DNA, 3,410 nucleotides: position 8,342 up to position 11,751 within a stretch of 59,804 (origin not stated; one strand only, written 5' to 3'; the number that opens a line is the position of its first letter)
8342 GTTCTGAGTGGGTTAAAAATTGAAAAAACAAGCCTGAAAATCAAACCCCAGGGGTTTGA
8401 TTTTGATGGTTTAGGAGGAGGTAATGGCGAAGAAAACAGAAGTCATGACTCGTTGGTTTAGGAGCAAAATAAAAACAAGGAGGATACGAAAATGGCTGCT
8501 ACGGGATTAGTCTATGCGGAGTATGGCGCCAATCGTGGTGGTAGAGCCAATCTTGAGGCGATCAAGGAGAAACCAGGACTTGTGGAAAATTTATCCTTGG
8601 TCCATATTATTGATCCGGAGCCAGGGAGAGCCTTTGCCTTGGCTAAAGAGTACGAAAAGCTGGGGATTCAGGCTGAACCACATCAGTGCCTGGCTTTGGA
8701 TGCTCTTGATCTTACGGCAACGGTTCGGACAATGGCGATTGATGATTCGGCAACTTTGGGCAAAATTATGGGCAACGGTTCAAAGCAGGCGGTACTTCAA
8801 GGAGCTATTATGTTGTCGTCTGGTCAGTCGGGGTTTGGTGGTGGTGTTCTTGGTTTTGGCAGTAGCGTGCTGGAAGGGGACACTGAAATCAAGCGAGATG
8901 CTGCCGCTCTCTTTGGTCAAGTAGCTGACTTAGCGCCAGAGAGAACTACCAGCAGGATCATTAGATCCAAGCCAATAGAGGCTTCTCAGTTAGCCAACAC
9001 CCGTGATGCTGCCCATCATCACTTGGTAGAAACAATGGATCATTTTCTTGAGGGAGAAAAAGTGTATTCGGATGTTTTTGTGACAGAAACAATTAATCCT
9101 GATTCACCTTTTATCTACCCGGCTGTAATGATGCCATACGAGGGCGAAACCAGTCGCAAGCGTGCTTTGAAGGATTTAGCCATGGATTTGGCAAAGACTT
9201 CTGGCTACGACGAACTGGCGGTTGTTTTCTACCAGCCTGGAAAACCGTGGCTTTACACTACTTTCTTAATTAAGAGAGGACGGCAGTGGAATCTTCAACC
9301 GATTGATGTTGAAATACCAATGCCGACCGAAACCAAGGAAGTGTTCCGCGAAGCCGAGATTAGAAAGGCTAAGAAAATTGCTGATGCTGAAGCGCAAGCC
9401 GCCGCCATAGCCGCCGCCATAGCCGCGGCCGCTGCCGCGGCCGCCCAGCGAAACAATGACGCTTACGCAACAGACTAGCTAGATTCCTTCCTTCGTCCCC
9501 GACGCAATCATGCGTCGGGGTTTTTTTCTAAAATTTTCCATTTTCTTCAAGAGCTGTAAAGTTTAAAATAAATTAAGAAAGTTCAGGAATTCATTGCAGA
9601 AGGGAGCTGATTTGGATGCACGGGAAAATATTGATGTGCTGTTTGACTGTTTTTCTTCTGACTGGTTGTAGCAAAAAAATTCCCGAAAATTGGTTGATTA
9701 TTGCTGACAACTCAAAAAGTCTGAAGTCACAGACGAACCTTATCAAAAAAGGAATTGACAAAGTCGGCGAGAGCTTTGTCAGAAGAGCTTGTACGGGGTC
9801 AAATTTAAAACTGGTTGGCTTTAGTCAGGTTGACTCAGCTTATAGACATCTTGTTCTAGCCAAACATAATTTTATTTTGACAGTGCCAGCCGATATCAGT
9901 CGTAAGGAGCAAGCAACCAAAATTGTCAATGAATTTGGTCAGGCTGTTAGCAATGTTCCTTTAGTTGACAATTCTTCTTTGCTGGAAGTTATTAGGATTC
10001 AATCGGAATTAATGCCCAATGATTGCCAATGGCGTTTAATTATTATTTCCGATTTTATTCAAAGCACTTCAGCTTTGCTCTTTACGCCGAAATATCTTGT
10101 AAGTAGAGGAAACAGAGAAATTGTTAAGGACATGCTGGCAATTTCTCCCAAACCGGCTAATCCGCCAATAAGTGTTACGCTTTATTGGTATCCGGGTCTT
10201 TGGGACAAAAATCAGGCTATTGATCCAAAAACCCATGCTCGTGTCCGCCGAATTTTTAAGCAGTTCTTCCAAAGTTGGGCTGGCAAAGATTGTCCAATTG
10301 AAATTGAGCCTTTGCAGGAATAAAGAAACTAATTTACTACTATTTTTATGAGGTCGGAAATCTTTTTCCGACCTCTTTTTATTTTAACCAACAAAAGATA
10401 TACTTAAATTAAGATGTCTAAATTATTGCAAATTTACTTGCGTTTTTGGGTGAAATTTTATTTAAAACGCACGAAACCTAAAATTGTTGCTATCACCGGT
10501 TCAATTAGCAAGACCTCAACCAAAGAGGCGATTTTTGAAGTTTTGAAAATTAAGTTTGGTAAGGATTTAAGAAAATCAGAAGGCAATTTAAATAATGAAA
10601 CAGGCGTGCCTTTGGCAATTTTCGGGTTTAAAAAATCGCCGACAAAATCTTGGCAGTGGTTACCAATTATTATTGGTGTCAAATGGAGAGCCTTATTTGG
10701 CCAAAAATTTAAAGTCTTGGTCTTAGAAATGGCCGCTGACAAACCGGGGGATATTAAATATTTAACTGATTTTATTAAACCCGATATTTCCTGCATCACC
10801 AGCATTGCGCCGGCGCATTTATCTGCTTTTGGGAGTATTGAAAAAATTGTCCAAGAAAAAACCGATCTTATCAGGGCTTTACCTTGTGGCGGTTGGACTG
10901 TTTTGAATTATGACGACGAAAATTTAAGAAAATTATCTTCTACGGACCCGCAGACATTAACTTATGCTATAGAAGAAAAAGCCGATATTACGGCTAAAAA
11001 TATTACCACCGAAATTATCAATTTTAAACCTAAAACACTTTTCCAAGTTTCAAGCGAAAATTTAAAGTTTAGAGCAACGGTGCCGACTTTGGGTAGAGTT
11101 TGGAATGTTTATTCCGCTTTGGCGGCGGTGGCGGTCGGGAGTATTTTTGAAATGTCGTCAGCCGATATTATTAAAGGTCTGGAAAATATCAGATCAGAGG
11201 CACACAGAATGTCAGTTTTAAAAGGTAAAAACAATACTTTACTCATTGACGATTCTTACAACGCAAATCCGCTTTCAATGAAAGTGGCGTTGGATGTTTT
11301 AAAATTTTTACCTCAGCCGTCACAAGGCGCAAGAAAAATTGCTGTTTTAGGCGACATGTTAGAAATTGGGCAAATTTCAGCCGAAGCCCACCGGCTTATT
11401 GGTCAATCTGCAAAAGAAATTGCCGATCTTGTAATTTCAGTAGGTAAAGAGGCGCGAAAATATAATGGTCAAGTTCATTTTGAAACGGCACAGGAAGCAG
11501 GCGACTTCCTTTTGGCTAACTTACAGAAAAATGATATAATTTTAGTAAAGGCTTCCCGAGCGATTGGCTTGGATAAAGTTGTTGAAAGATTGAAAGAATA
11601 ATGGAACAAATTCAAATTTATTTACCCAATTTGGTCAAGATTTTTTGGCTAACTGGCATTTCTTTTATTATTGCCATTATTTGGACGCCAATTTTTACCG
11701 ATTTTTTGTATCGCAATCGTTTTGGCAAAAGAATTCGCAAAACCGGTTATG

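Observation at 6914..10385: GC-rich three-gene cassette of unknown function (4-TM coiled-coil protein, Gly/Ala-rich orphan, vWA lipoprotein) occupying the murE slot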

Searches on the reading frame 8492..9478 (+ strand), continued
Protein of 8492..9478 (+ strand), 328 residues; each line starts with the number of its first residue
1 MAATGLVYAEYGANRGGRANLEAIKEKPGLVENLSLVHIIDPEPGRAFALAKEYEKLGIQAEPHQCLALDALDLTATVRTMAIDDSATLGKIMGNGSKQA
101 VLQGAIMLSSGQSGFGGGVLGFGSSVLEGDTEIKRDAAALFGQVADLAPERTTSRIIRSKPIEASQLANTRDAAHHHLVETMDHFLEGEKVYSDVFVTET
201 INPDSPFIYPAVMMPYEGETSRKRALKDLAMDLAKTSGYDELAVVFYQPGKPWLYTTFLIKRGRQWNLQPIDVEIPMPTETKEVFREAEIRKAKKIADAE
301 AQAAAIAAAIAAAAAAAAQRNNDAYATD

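Call 92: find_related_loci(query=A11, collection=metagenome_contigs, flank=9000)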
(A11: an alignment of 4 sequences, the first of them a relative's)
Query A11 (323 aa) in metagenome_contigs; peptide patterns used: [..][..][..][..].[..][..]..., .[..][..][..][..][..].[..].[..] (x = any residue, [..] = any of these).
80 stretches matched a pattern, but none encodes a relative of the query by tblastn (E <= 1e-3).

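Call 104: find_related_loci(query=A11, collection=viral_contigs, flank=9000)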
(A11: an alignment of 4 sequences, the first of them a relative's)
Query A11 (323 aa) in viral_contigs; peptide patterns used: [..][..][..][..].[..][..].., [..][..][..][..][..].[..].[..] (x = any residue, [..] = any of these).
37 stretches matched a pattern, but none encodes a relative of the query by tblastn (E <= 1e-3).

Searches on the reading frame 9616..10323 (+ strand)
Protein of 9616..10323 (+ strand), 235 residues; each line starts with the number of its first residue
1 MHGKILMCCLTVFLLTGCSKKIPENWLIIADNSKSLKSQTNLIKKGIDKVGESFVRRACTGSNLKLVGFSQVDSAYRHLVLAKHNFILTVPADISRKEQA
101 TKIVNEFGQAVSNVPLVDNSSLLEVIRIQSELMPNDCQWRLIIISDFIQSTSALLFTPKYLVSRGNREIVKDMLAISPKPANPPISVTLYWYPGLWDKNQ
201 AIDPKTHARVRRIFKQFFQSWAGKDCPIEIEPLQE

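Call 3: search_protein_families(library=pfam, proteins=[window:9616-10323:+], max_evalue=1)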
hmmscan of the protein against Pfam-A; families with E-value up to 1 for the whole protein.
window:9616-10323:+ (235 aa): 0 families

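Call 4: search_protein_families(library=ncbifam, proteins=[window:9616-10323:+], max_evalue=1)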
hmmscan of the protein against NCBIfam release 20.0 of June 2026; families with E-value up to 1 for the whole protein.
window:9616-10323:+ (235 aa): 0 families

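Call 8: search_protein_families(library=phrogs, proteins=[window:9616-10323:+], max_evalue=1)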
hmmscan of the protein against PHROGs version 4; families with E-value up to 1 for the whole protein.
window:9616-10323:+ (235 aa): 0 families

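Call 9: search_protein_families(library=padloc, proteins=[window:9616-10323:+], max_evalue=1)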
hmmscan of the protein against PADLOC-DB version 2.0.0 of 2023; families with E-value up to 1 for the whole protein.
window:9616-10323:+ (235 aa): 0 families

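Call 16: find_homologous_proteins(query=window:9616-10323:+, max_evalue=0.001)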
Query window:9616-10323:+ (235 aa): 4 proteins with E <= 0.001 among 222 candidates.
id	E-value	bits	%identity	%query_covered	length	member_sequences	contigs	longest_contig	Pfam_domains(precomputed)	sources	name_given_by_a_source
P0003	4.1e-150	516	100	97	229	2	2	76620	-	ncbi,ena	-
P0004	6.6e-119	414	77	100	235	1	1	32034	-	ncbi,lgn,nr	ncbi:MAG: hypothetical protein M1429_01150 [Patescibacteria group bacterium]|nr:hypothetical protein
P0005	4.4e-85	303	59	94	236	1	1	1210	-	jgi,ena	-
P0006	5.5e-71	257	49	94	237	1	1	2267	-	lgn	-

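Call 20: find_encoding_contigs(protein=P0005, flank=10000, max_places=4)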
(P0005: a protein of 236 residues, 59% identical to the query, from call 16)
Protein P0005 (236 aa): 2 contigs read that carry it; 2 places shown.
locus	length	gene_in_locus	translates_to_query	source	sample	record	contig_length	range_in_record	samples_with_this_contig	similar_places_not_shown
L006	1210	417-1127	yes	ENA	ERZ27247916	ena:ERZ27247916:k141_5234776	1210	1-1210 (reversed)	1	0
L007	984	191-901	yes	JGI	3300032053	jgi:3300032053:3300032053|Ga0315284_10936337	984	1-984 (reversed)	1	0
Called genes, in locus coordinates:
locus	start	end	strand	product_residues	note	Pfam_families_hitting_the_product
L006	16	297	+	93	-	-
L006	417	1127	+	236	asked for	-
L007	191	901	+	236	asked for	-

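Call 30: search_solved_structures(query=A2, max_evalue=10)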
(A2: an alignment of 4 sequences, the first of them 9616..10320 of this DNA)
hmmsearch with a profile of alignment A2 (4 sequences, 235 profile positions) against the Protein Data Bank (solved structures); distinct sequences matched with E-value up to 10: 1.
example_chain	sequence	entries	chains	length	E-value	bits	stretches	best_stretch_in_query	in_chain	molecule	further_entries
5t98_A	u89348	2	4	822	0.96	12.1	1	167-226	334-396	Glycoside Hydrolase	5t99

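Call 38: predict_structure(alignment_id=A2)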
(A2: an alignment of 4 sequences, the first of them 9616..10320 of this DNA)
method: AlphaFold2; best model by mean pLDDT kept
length: 235 residues; sequences in the alignment: 4
mean_pLDDT: 75.1   pTM: 0.78
mean pLDDT of the five models: 75.1, 55.6, 54.2, 48.9, 47.1
residues with pLDDT >= 90: 46; 70-90: 120; 50-70: 34; < 50: 35
segments of 3 or more residues with pLDDT < 50: 1-19, 70-84
pLDDT, mean of each block of 10 residues (from residue 1): 45 44 82 65 81 81 71 40 58 80 80 70 83 88 77 67 91 92 93 72 83 93 94 72
secondary structure, 60 per line:
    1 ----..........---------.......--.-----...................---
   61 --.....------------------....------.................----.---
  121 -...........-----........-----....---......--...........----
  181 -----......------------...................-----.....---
elements in order: H5-14 E24-30 H39-57 E63-67 E86-89 H96-112 H122-132 E138-145 H151-154 H158-163 H166-176 E186-191 H204-222 E228-232

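Call 40: fold_search(model_id=the predicted structure, library=pdb)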
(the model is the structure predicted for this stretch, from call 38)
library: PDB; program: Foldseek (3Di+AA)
matches with E <= 10: 906; with E <= 0.001: 41
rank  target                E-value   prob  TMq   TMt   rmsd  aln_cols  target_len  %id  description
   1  8pfd_B                5.0e-05  1.00  0.45  0.54   6.1       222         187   11  Crystal structure of binary complex between Aster yellows witches'-broom phytoplasma effector SAP05 and the von Willeb (released 2023-07-05)
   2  8ft8                  5.7e-05  1.00  0.35  0.33   9.0       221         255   12  The von Willebrand factor A domain of human capillary morphogenesis gene II, flexibly fused to the 1TEL crystallization  (released 2023-03-01)
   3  9c4f_I                9.2e-05  1.00  0.42  0.50   6.2       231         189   10  Infectious B19V capsid (released 2024-10-16)
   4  3vi4_D                9.2e-05  1.00  0.45  0.27   9.8       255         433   10  Crystal structure of alpha5beta1 integrin headpiece in complex with RGD peptide (released 2012-02-22)
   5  9pd3_E                9.8e-05  1.00  0.39  0.29  10.3       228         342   10  NER dual incision complex - DuIS (released 2026-02-18)
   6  1jlm                  9.8e-05  1.00  0.38  0.46   8.1       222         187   12  I-DOMAIN FROM INTEGRIN CR3, MN2+ BOUND (released 1997-01-11)
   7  6erg_B                1.2e-04  1.00  0.43  0.23   7.8       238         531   12  Complex of XLF and heterodimer Ku bound to DNA (released 2018-10-17)
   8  9han_A                1.3e-04  1.00  0.43  0.42  10.6       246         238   14  Bovine collagen VI local refinement of C-terminal region (released 2025-08-20)
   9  7w6b                  1.3e-04  1.00  0.44  0.16  13.7       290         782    9  Crystal Structure of PitA from pilus islet-2 of Streptococcus oralis (released 2022-06-01)
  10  1shu                  1.4e-04  1.00  0.38  0.46   6.9       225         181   14  Crystal Structure of the von Willebrand factor A domain of human capillary morphogenesis protein 2: an anthrax toxin rec (released 2004-04-13)
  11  7cec_B                1.5e-04  1.00  0.44  0.27  10.8       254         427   11  Structure of alpha6beta1 integrin in complex with laminin-511 (released 2021-06-23)
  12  7nwl_B                1.5e-04  1.00  0.41  0.24  10.9       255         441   11  Cryo-EM structure of human integrin alpha5beta1 (open form) in complex with fibronectin and TS2/16 Fv-clasp (released 2021-06-02)
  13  6fpy_A                2.3e-04  1.00  0.39  0.19   7.7       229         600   12  Inter-alpha-inhibitor heavy chain 1, wild type (released 2019-02-27)
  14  9qhe_G                2.4e-04  1.00  0.38  0.37   7.0       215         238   11  NorQD complex state 2 from Jhaorihella thermophila (released 2026-03-25)
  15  8rev_D                2.4e-04  1.00  0.38  0.45   7.8       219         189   12  Structure of XPD stalled at a Y-fork DNA containing a interstrand crosslink (released 2024-05-29)
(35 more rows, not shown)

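Call 97: fold_search(model_id=the predicted structure, library=viral)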
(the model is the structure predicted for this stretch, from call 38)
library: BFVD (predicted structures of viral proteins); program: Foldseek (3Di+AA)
matches with E <= 10: 614; with E <= 0.001: 13
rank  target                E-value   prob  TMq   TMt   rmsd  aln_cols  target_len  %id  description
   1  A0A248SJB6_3          2.6e-05  1.00  0.44  0.12   7.2       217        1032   12  (no name in the UniProt tables at hand)
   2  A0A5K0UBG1            3.5e-05  1.00  0.38  0.22   7.8       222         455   14  VWA-like protein [Yasminevirus sp. GU-2018]
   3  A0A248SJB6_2          4.7e-05  1.00  0.42  0.11   7.4       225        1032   12  (no name in the UniProt tables at hand)
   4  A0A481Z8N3            6.3e-05  1.00  0.44  0.25   7.0       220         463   14  von willebrand factor type A domain protein [Pithovirus LCPAC304]
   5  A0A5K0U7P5            6.7e-05  1.00  0.44  0.38   6.8       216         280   12  RING zinc finger-containing protein [Yasminevirus sp. GU-2018]
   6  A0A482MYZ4            7.2e-05  1.00  0.39  0.22   8.4       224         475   13  VWFA domain-containing protein [Escherichia phage vB_EcoM_KWBSE43-6]
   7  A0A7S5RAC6            1.7e-04  1.00  0.39  0.16   7.1       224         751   13  (no name in the UniProt tables at hand)
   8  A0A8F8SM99            1.8e-04  1.00  0.38  0.23   7.7       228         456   12  (no name in the UniProt tables at hand)
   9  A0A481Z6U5            2.7e-04  1.00  0.40  0.23   7.5       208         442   10  von willebrand factor type A domain protein [Pithovirus LCPAC302]
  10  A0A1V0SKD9            3.2e-04  1.00  0.46  0.27   6.3       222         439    9  VWFA domain-containing protein [Klosneuvirus KNV1]
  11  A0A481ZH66            3.7e-04  1.00  0.39  0.21   9.3       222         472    9  von Willebrand factor type A domain protein [Pithovirus LCPAC404]
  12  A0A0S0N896            7.6e-04  1.00  0.40  0.22   6.9       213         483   13  Virion structural protein [Pseudomonas phage PaMx28]
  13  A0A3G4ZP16            9.1e-04  1.00  0.40  0.14   6.9       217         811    9  Uncharacterized protein [Terrestrivirus sp.]
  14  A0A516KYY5            1.1e-03  1.00  0.42  0.38   7.3       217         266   12  (no name in the UniProt tables at hand)
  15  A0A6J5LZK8            1.1e-03  1.00  0.42  0.22   6.5       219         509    8  VWFA domain-containing protein [uncultured Caudovirales phage]
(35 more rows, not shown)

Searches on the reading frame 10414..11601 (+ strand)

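Call 3: search_protein_families(library=pfam, proteins=[window:10414-11601:+], max_evalue=1)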
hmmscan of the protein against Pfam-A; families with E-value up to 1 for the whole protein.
window:10414-11601:+ (395 aa): 3 families
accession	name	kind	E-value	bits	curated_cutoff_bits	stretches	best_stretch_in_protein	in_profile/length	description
PF08245.18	Mur_ligase_M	-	3e-26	93.1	24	1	27-241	1-199/200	Mur ligase middle domain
PF02875.26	Mur_ligase_C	-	5.9e-16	59.9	28.4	1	264-382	1-127/127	Mur ligase, glutamate ligase domain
PF09873.14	DUF2100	-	0.012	15.9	23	0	323-383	58-114/210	Uncharacterized protein conserved in archaea (DUF2100)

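Call 4: search_protein_families(library=ncbifam, proteins=[window:10414-11601:+], max_evalue=1)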
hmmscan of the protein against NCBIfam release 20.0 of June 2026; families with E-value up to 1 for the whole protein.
window:10414-11601:+ (395 aa): 26 families (the best 25 are shown)
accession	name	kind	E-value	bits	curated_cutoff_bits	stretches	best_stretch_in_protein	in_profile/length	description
TIGR01143.1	murF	subfamily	1.1e-81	274.9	288.6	2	97-393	124-418/418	UDP-N-acetylmuramoyl-tripeptide--D-alanyl-D-alanine ligase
NF008896.0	PRK11929.1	equivalog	7.1e-73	245.9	1023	2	100-394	657-957/965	bifunctional UDP-N-acetylmuramoyl-L-alanyl-D-glutamate--2,6-diaminopimelate ligase MurE/UDP-N-acetylmuramoyl-tripeptide--D-alanyl-D-alanine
NF008041.0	PRK10773.1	equivalog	1.5e-47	162.4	551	2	98-395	151-449/453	UDP-N-acetylmuramoyl-tripeptide--D-alanyl-D-alanine ligase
NF010693.0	PRK14093.1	equivalog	9.9e-43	146.5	544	2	98-394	159-465/479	UDP-N-acetylmuramoylalanyl-D-glutamyl-2,6-diaminopimelate--D-alanyl-D-alanine ligase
NF008897.0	PRK11930.1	equivalog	2.8e-38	131.5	804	2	100-394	160-454/822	bifunctional UDP-N-acetylmuramoyl-tripeptide:D-alanyl-D-alanine ligase/alanine racemase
TIGR01087.1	murD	equivalog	2.1e-19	69.9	211.95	2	121-377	170-414/441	UDP-N-acetylmuramoyl-L-alanine--D-glutamate ligase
TIGR01082.1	murC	equivalog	3.1e-19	69.4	335.1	1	121-300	166-341/449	UDP-N-acetylmuramate--L-alanine ligase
NF001126.0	PRK00139.1-4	equivalog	4.4e-18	65.1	373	1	125-298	196-364/486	UDP-N-acetylmuramoyl-L-alanyl-D-glutamate--2,6-diaminopimelate ligase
TIGR01085.1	murE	subfamily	1.3e-14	54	257.3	1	124-349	179-398/472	UDP-N-acetylmuramyl-tripeptide synthetase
NF053648.1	pMurE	equivalog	2.4e-14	52.9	600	1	116-290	183-342/464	pseudomurein biosynthesis peptide ligase pMurE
NF001124.0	PRK00139.1-2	equivalog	2.9e-12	46.1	476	1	121-346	197-414/500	UDP-N-acetylmuramoyl-L-alanyl-D-glutamate--2,6-diaminopimelate ligase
NF053645.1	pMurC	equivalog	3.3e-12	45.9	560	2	188-351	284-432/492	pseudomurein biosynthesis peptide ligase pMurC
NF001123.0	PRK00139.1-1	equivalog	3.1e-09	36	586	1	93-391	169-451/493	UDP-N-acetylmuramoyl-L-alanyl-D-glutamate--2,6-diaminopimelate ligase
TIGR02068.2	cya_phycin_syn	equivalog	4.5e-09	34.9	850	1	103-381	547-849/862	cyanophycin synthetase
NF010623.0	PRK14016.1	subfamily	1.6e-08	33.2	877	1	122-382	565-852/871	cyanophycin synthetase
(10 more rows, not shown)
